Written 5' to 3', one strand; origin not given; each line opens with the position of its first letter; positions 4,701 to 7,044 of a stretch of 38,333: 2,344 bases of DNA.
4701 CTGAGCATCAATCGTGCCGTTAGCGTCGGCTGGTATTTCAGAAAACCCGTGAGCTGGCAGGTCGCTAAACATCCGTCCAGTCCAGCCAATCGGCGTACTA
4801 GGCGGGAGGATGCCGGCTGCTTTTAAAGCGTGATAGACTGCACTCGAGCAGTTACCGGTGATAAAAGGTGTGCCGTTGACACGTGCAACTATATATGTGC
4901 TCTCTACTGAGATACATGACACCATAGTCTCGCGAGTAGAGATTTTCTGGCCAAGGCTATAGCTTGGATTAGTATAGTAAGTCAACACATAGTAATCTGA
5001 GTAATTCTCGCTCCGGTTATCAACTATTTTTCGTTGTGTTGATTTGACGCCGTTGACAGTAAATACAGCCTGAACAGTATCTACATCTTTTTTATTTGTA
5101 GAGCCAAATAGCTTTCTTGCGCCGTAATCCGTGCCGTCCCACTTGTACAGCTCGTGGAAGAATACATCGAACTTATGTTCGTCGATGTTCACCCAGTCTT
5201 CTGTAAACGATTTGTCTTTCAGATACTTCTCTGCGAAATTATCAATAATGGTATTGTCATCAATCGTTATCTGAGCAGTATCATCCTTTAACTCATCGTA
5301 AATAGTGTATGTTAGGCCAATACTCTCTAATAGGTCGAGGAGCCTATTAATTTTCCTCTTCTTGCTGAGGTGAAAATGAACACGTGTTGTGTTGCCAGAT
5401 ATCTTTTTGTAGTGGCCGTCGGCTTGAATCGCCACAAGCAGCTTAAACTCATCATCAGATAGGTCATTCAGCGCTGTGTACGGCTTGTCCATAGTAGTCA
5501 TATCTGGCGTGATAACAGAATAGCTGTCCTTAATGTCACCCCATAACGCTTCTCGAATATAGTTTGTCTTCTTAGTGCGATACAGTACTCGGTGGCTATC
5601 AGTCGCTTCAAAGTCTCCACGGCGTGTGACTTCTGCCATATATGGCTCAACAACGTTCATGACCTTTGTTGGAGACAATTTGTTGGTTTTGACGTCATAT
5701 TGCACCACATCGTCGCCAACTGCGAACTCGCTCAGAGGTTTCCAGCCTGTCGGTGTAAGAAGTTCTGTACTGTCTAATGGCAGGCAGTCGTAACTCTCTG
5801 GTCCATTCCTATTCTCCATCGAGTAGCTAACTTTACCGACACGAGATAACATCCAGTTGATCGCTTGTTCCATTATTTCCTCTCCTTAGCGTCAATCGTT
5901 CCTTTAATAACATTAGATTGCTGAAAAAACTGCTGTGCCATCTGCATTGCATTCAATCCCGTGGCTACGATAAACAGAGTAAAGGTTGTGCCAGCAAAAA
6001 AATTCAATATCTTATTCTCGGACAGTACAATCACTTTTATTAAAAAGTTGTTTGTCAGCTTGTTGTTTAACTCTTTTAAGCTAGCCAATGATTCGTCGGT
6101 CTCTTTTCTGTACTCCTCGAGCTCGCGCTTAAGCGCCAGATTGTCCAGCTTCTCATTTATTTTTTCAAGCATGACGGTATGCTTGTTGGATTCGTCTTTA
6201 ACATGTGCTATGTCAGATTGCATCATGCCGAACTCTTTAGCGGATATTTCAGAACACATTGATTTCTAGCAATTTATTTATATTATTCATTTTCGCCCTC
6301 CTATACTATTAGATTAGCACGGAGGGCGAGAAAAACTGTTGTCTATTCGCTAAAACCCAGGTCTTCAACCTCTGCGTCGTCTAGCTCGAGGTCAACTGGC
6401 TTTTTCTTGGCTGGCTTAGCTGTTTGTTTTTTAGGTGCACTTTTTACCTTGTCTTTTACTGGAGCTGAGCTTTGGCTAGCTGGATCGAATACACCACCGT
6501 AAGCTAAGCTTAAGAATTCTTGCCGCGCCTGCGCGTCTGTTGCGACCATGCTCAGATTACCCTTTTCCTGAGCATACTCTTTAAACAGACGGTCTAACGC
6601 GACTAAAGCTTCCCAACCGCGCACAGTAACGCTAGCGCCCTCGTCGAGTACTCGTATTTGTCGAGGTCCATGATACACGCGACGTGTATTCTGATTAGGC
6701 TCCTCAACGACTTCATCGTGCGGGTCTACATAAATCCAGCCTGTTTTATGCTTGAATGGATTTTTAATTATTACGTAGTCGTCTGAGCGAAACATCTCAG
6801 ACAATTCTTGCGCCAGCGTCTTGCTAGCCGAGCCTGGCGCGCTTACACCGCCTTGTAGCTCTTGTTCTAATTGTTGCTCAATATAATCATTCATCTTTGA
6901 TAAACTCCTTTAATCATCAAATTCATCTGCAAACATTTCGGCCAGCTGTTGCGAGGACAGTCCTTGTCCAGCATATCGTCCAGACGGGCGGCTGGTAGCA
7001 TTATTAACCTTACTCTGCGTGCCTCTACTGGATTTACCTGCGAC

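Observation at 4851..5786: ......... intein splitting the catalytic Cys of an NlpC/P60-CHAP lysin that also carries C-terminal TM helices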

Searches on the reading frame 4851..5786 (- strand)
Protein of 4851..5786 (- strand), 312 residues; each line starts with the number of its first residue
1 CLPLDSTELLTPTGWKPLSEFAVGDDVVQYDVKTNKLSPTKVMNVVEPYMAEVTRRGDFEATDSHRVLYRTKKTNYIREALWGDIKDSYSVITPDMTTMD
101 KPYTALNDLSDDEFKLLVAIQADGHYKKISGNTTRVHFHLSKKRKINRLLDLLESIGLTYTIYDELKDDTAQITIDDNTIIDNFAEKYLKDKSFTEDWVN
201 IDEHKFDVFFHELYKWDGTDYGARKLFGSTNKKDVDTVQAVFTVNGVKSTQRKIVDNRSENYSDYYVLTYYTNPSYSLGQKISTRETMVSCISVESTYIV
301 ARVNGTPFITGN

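Call 3: search_protein_families(library=pfam, proteins=[window:4851-5786:-], max_evalue=1)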
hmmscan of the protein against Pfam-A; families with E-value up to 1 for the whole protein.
seq(312 aa): 2 families
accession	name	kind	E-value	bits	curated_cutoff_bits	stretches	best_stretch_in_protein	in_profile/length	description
PF14528.11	LAGLIDADG_3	-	1.6e-05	25.5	22.5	1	120-186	11-79/82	LAGLIDADG-like domain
PF08145.17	BOP1NT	-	0.22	11.9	29.6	1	141-203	20-84/259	BOP1NT (NUC169) domain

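Call 4: search_protein_families(library=phrogs, proteins=[window:4851-5786:-], max_evalue=0.01)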
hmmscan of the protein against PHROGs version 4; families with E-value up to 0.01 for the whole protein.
seq(312 aa): 1 family
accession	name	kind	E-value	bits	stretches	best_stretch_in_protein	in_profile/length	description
phrog_32482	-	other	1.9e-12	47.6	1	6-250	80-322/589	PhoH-like phosphate starvation-inducible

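Call 6: search_protein_families(library=ncbifam, proteins=[window:4851-5786:-], max_evalue=1)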
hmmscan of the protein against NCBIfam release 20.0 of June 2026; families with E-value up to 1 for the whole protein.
seq(312 aa): 0 families

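Call 27: search_solved_structures(query=window:4851-5786:-, max_evalue=1, show_alignments=2)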
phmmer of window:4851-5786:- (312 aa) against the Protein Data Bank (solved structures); distinct sequences matched with E-value up to 1: 3.
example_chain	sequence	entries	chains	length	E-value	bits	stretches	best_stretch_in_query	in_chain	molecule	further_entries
6zgq_A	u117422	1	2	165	0.048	16.5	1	6-88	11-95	AceL NrdHF-1-1 Intein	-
6rix_A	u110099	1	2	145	0.16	14.7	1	7-43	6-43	Replicative DNA helicase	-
6riy_A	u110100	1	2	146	0.16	14.7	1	7-43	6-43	Replicative DNA helicase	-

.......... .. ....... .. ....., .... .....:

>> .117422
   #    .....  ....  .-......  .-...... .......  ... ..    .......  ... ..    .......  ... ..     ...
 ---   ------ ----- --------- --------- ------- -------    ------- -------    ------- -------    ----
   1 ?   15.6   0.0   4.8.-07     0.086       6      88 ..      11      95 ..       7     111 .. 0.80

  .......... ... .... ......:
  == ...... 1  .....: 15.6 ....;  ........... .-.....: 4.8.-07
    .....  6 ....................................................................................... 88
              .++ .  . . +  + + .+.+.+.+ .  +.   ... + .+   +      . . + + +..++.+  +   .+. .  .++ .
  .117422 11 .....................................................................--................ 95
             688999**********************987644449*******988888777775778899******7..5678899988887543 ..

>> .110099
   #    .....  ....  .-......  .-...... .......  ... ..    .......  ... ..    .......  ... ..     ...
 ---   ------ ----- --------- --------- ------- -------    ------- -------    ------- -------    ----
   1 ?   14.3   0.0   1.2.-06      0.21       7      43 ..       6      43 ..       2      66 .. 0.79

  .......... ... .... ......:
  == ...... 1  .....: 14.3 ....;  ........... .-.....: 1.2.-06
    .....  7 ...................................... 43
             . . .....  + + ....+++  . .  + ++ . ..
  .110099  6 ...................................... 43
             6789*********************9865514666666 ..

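Call 39: predict_structure(alignment_id=A1)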
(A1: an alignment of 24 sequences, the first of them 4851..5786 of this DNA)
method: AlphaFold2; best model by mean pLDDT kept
length: 312 residues; sequences in the alignment: 24
mean_pLDDT: 92.6   pTM: 0.91
mean pLDDT of the five models: 92.6, 91.5, 91.2, 90.6, 89.3
residues with pLDDT >= 90: 248; 70-90: 53; 50-70: 11; < 50: 0
segments of 3 or more residues with pLDDT < 50: none
pLDDT, mean of each block of 10 residues (from residue 1): 98 98 98 96 98 96 96 88 93 91 96 98 90 89 95 97 75 91 92 96 97 93 91 97 95 78 85 76 97 97 96 87
secondary structure, 60 per line:
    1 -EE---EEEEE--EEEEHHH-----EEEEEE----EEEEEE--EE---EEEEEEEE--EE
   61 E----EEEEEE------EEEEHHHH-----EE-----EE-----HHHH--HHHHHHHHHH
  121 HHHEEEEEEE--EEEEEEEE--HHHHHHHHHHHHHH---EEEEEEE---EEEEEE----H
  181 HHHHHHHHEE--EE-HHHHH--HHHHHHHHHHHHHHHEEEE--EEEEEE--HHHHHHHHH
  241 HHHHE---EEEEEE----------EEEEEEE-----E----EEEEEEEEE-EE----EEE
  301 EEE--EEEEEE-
elements in order: E7-11 E14-17 E26-31 E36-41 E49-56 E59-61 E66-71 E78-81 H82-85 H105-108 H111-123 E124-130 E133-140 H143-156 E160-166 E170-175 H180-188 H196-200 H203-217 E218-221 E224-229 H232-244 E249-254 E265-271 E282-290 E298-303 E306-311

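Call 42: fold_search(model_id=the predicted structure, library=pdb)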
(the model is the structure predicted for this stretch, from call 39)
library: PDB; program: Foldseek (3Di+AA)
matches with E <= 10: 797; with E <= 0.001: 69
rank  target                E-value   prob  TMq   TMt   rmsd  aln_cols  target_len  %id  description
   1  7qsu                  1.4e-13  1.00  0.70  0.61   4.8       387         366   13  Crystal structure of homing endonuclease-associated TliVMA intein (C1A, d333-339) (released 2022-03-30)
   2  1ef0_A                3.0e-13  1.00  0.56  0.44   8.4       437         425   10  CRYSTAL STRUCTURE OF PI-SCEI MINIPRECURSOR (released 2000-06-07)
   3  1vde_B                5.6e-13  1.00  0.58  0.45   7.8       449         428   10  PI-SCEI, A HOMING ENDONUCLEASE WITH PROTEIN SPLICING ACTIVITY (released 1998-04-08)
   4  1dq3                  2.0e-12  1.00  0.69  0.50   6.3       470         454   12  CRYSTAL STRUCTURE OF AN ARCHAEAL INTEIN-ENCODED HOMING ENDONUCLEASE PI-PFUI (released 2000-07-05)
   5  1jva_B                3.0e-12  1.00  0.57  0.44   9.1       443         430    9  CRYSTAL STRUCTURE OF THE VMA1-DERIVED ENDONUCLEASE BEARING THE N AND C EXTEIN PROPEPTIDES (released 2002-08-29)
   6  7qss                  5.1e-12  1.00  0.65  0.50   6.9       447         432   12  Crystal structure of homing endonuclease-associated TliVMA intein (C1A) (released 2022-03-30)
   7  1vde_A                9.6e-12  1.00  0.56  0.44   8.1       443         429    9  PI-SCEI, A HOMING ENDONUCLEASE WITH PROTEIN SPLICING ACTIVITY (released 1998-04-08)
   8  1jva_A                2.9e-11  1.00  0.58  0.45   9.2       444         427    8  CRYSTAL STRUCTURE OF THE VMA1-DERIVED ENDONUCLEASE BEARING THE N AND C EXTEIN PROPEPTIDES (released 2002-08-29)
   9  1um2_B                6.1e-11  1.00  0.59  0.46   9.0       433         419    9  Crystal Structure of the Vma1-Derived Endonuclease with the Ligated Extein Segment (released 2004-09-22)
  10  1ef0_B                1.1e-10  1.00  0.57  0.47   8.1       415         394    9  CRYSTAL STRUCTURE OF PI-SCEI MINIPRECURSOR (released 2000-06-07)
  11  1lws_A                1.8e-10  1.00  0.59  0.46   8.1       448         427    9  Crystal structure of the intein homing endonuclease PI-SceI bound to its recognition sequence (released 2002-09-27)
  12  1dfa                  1.8e-10  1.00  0.56  0.45   9.5       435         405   10  CRYSTAL STRUCTURE OF PI-SCEI IN C2 SPACE GROUP (released 1999-12-08)
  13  1um2_A                1.3e-09  1.00  0.61  0.49   5.9       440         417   10  Crystal Structure of the Vma1-Derived Endonuclease with the Ligated Extein Segment (released 2004-09-22)
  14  1lwt_A                2.0e-09  1.00  0.58  0.43   8.8       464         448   10  Crystal structure of the intein homing endonuclease PI-SceI bound to its substrate DNA (Ca2+ free) (released 2002-09-27)
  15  5ak9_J                1.6e-07  1.00  0.40  0.64   3.6       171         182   18  THE CRYSTAL STRUCTURE OF I-DMOI Q42AK120M IN COMPLEX WITH ITS TARGET DNA IN THE PRESENCE OF 2MM MN (released 2015-06-17)
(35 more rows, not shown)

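Call 52: search_protein_representatives(alignment_id=A1)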
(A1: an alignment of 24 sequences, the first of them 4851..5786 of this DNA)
Query: 24 sequences, 306 profile positions. Proteins with E-value up to 0.001 (for the whole library): 20013; up to 1e-10: 13839; up to 1e-30: 3912. The best 150 are listed.
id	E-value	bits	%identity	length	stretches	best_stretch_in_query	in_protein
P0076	2.2e-181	618.5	-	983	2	1-306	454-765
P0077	1.1e-129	448.6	-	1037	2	1-306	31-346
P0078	6.5e-117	406.7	-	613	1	1-306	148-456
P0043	1.1e-113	396.1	-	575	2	1-306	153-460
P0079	1.2e-113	396.0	-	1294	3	1-306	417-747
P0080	6.4e-110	383.7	-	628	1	1-306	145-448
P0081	6.8e-110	383.6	-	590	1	1-306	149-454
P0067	1.4e-108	379.4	-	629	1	1-306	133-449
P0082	2.4e-108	378.6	-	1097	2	1-306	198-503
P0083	2.6e-108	378.4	-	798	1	1-306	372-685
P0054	1.4e-107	376.1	-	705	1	1-306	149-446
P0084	5.5e-107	374.1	-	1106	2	1-306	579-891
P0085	6.5e-107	373.9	-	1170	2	1-306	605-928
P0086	1.8e-106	372.4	-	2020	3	1-306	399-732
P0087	3.8e-106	371.3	-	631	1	1-306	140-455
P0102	5.1e-101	354.5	-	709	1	1-306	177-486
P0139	1.6e-92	326.6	-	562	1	1-306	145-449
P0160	9.5e-84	297.8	-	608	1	1-306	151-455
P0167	2.1e-81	290.1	-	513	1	1-306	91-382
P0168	2.8e-81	289.7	-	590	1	1-306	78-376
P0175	1.5e-78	280.7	-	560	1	1-306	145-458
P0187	7.9e-76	271.8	-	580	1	1-306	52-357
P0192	4.5e-75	269.3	-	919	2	1-306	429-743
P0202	7.6e-72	258.7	-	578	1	1-306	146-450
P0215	5.8e-69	249.2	-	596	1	1-306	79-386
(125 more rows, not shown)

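Call 56: search_protein_families(library=pfam, alignment_id=A3, max_evalue=0.00001)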
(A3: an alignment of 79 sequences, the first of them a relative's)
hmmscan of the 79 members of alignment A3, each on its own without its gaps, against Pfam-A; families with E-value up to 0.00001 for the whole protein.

A. member 1, P0078 (613 aa): 1 family
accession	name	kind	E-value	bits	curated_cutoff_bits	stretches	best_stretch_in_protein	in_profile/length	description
PF01510.30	Amidase_2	-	7e-20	72.1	26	1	23-148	4-128/131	N-acetylmuramoyl-L-alanine amidase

B. families by the number of members that match (of 79 scanned): 19 families
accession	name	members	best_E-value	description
PF01510.30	Amidase_2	69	2.2e-25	N-acetylmuramoyl-L-alanine amidase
PF05036.18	SPOR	6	2e-23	SPOR domain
PF01471.23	PG_binding_1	6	7.5e-21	Putative peptidoglycan binding domain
PF18013.6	Phage_lysozyme2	4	8.6e-29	Phage tail lysozyme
PF01832.25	Glucosaminidase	4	7.1e-26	Mannosyl-glycoprotein endo-beta-N-acetylglucosaminidase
PF08239.17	SH3_3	4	2.2e-12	Bacterial SH3 domain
PF08230.16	CW_7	3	2.4e-62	CW_7 repeat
PF18885.6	DUF5648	1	6.6e-43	Domain of unknown function (DUF5648)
PF01476.26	LysM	1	4.4e-31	LysM domain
PF14200.12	RicinB_lectin_2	1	4.1e-14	Ricin-type beta-trefoil lectin domain-like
PF05257.22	CHAP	1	7.4e-11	CHAP domain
PF08460.16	SH3_5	1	8.8e-11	Bacterial SH3 domain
PF23473.1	LysM3_LYK4_5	1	1.6e-10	LYK4/5 LysM3 domain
PF19085.6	Choline_bind_2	1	8.8e-08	Choline-binding repeat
PF19127.6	Choline_bind_3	1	2.3e-07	Choline-binding repeat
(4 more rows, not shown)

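Call 72: search_dna_similar(query=window:4851-5786:-, collection=phages, mode=protein, max_rows=60, rows=spread, max_evalue=0.001)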
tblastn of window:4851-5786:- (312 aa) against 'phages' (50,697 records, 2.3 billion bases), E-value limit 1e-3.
Records with a match: 202; places in all: 219; records where one place covers at least 80% of the query: 186.
Best place of each record, by identity: <60% 202.
By first word of the organism name: Rheinheimera 83; Staphylococcus 37; Escherichia 22; Mycobacterium 14; Pseudomonas 11; Enterocloster 6; Corynebacterium 4; Pectobacterium 4; Acinetobacter 4; Campylobacter 4; and 8 more.
By host as written in the record: Rheinheimera sp. BAL341 83; Mycobacterium smegmatis mc2 155 14; Staphylococcus aureus 13; - 12; Pseudomonas syringae pv. porri LMG 28495 8; Escherichia coli 7; Escherichia coli K-12 MG1655 6; Staphylococcus carnosus TM300 5; and 31 more.
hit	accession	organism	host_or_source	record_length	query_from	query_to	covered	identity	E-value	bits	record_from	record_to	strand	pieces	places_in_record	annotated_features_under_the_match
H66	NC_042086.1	Corynebacterium phage Darwin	Corynebacterium vitaeruminis NCIB 9291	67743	7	312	98%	29.3%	1e-17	89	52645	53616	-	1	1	ribonucleotide reductase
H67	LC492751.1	Staphylococcus phage KSAP7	Staphylococcus aureus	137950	5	312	99%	27.2%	1e-10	68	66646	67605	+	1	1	putative ribonucleotide-diphosphate reductase subunit alpha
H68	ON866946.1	Staphylococcus phage LSA2311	Staphylococcus aureus ATCC 25923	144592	5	312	99%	27.2%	2e-10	67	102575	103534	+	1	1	ribonucleotide-diphosphate reductase alpha subunit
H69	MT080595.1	Staphylococcus phage vB_SauM_EW41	Staphylococcus carnosus TM300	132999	5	312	99%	27.2%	2e-10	67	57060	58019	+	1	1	record has no annotation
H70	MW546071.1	Staphylococcus phage PM56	-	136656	5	312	99%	27.2%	2e-10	67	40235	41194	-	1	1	ribonucleotide-diphosphate reductase alpha subunit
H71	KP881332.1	Staphylococcus phage Stau2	Staphylococcus aureus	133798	5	312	99%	27.2%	2e-10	67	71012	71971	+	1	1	ribonucleotide-diphosphate reductase subunit alpha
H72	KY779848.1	Staphylococcus phage qdsa001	Staphylococcus aureus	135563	5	312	99%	27.2%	2e-10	67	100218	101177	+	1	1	ribonucleotide-diphosphate reductase alpha subunit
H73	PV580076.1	Staphylococcus phage SAP_01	Staphylococcus aureus KCTC 1621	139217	5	312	99%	27.2%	2e-10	67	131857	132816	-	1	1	ribonucleotide-diphosphate reductase alpha subunit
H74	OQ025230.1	Staphylococcus phage SAP6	Staphylococcus aureus Newman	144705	5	312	99%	27.2%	2e-10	67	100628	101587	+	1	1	ribonucleotide reductase of class Ia (aerobic), beta subunit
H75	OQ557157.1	Staphylococcus phage vB_SauH_SPJ2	Staphylococcus aureus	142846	5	312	99%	27.2%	3e-10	67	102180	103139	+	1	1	ribonucleotide reductase of class Ia (aerobic), alpha subunit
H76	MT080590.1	Staphylococcus phage vB_SauM_EW27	Staphylococcus carnosus TM300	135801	5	312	99%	27.1%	2e-9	65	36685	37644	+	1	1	record has no annotation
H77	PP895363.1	Klebsiella phage FKP3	Klebsiella pneumoniae CG258-ST307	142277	7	312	98%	26.8%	7e-7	57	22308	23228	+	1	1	RNA ligase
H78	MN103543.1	Pseudomonas phage vB_PaeM_PS119XW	-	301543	7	312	98%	26.5%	1e-14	80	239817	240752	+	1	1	RNA-2',3'-PO4:RNA-5'-OH ligase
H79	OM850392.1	Staphylococcus phage B2-102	Staphylococcus aureus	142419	7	312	98%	26.3%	3e-15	82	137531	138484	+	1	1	record has no annotation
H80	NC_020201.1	Pectobacterium phage phiTE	Pectobacterium atrosepticum SCRI1043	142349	1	312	100%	25.8%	2e-12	74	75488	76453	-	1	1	aerobic NDP reductase small subunit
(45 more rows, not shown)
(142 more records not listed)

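Call 77: search_protein_families(library=pfam, proteins=[P0167, P0215, P0175, P0202, P0187, P0192, P0139, P0160, P0102, P0168], max_evalue=0.01)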
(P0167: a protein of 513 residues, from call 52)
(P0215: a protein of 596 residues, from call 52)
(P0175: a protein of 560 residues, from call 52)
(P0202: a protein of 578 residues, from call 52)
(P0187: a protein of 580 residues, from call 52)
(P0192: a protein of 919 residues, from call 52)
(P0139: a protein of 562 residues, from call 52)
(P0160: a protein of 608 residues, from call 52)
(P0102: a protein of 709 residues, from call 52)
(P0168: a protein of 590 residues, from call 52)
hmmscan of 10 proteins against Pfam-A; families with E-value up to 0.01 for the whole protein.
P0167 (513 aa): 1 family
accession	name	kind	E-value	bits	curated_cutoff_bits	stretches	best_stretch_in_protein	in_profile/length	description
PF14528.11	LAGLIDADG_3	-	0.003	18.2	22.5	0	206-264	12-79/82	LAGLIDADG-like domain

P0215 (596 aa): 0 families

P0175 (560 aa): 1 family
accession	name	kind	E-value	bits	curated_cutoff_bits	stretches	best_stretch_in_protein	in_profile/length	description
PF01510.30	Amidase_2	-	1.7e-08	35.3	26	1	42-120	28-113/131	N-acetylmuramoyl-L-alanine amidase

P0202 (578 aa): 1 family
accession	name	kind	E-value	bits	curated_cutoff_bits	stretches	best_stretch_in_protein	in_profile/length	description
PF01510.30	Amidase_2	-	1.5e-06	29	26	1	27-116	3-104/131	N-acetylmuramoyl-L-alanine amidase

P0187 (580 aa): 0 families

P0192 (919 aa): 9 families
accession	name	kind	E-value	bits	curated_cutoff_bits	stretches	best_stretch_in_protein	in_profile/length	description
PF01510.30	Amidase_2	-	1.1e-13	52.1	26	2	372-420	72-121/131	N-acetylmuramoyl-L-alanine amidase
PF14528.11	LAGLIDADG_3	-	1e-09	38.9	22.5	1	239-306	2-71/82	LAGLIDADG-like domain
PF11932.13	DUF3450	-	5.6e-05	23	32.6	1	805-889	11-95/241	Protein of unknown function (DUF3450)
PF14527.11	LAGLIDADG_WhiA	-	0.00011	22.7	23.2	0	241-327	2-85/93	WhiA LAGLIDADG-like domain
PF06103.16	DUF948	-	0.00054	20.5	37.2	1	808-872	24-88/89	Bacterial protein of unknown function (DUF948)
PF14890.11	Intein_splicing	-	0.0008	19.7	35.8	0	152-196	37-72/155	Intein splicing domain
PF12128.14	DUF3584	-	0.0012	16.9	31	1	794-875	448-529/1191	Protein of unknown function (DUF3584)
PF04513.17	Baculo_PEP_C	-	0.0034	17.9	38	1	803-887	38-120/140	Baculovirus polyhedron envelope protein, PEP, C terminus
PF08614.16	ATG16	-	0.0048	17.5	33.7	1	809-896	73-161/200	Autophagy protein 16 (ATG16)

P0139 (562 aa): 3 families
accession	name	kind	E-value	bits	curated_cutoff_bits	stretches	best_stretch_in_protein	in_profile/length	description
PF01471.23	PG_binding_1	-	4.3e-15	56.1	23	1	504-555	4-56/57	Putative peptidoglycan binding domain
PF01510.30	Amidase_2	-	8.7e-10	39.5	26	1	23-145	3-128/131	N-acetylmuramoyl-L-alanine amidase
PF09374.15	PG_binding_3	-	5.4e-05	23.7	24.6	0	505-537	3-37/76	Predicted Peptidoglycan domain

P0160 (608 aa): 2 families
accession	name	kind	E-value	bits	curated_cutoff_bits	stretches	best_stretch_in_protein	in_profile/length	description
PF01510.30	Amidase_2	-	1.7e-21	77.4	26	1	25-151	3-128/131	N-acetylmuramoyl-L-alanine amidase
PF05887.16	Trypan_PARP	-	2.1e-05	24.9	100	1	551-582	82-113/134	Procyclic acidic repetitive protein (PARP)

P0102 (709 aa): 1 family
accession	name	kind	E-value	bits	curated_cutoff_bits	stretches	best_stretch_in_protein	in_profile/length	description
PF01510.30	Amidase_2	-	1.1e-07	32.7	26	1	40-151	6-120/131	N-acetylmuramoyl-L-alanine amidase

P0168 (590 aa): 1 family
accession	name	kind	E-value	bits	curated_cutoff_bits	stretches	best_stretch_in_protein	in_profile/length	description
PF01510.30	Amidase_2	-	3.4e-21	76.4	26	2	375-451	63-131/131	N-acetylmuramoyl-L-alanine amidase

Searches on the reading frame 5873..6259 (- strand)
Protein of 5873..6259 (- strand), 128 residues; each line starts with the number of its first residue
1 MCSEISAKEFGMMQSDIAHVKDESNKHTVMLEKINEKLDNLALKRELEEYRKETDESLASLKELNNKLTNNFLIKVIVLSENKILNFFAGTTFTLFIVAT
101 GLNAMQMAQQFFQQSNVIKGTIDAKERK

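Call 21: search_protein_families(library=phrogs, proteins=[window:5873-6259:-], max_evalue=0.001)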
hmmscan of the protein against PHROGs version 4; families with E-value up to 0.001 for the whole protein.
window:5873-6259:- (128 aa): 0 families

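Call 67: search_protein_families(library=phrogs, proteins=[window:5873-6259:-], max_evalue=1)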
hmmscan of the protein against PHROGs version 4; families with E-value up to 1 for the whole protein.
window:5873-6259:- (128 aa): 7 families
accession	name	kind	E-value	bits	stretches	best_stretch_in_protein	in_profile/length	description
phrog_11586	-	unknown function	0.0022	19.6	1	8-100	8-99/100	-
phrog_14622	-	unknown function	0.018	16.1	1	11-48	18-56/62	-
phrog_26156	-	head and packaging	0.02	16.4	1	49-123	6-74/86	head protein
phrog_14338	-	unknown function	0.13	13.6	1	45-68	40-63/68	-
phrog_12353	-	unknown function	0.15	13.1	1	14-85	30-103/138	-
phrog_13910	-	unknown function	0.22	12.4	1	52-75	17-40/46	-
phrog_36835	-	unknown function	0.43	11.9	0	104-126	25-47/69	-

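Call 81: search_protein_families(library=pfam, proteins=[window:5873-6259:-], max_evalue=0.001)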
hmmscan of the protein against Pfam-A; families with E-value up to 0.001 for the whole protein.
window:5873-6259:- (128 aa): 0 families

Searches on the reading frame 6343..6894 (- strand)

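Call 21: search_protein_families(library=phrogs, proteins=[window:6343-6894:-], max_evalue=0.001)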
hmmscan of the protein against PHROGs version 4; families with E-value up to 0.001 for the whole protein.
window:6343-6894:- (183 aa): 0 families

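Call 67: search_protein_families(library=phrogs, proteins=[window:6343-6894:-], max_evalue=1)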
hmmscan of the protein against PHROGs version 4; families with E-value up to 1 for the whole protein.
window:6343-6894:- (183 aa): 1 family
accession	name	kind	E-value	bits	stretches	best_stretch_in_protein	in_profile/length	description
phrog_38267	-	unknown function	0.049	14.6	1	26-71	21-69/78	-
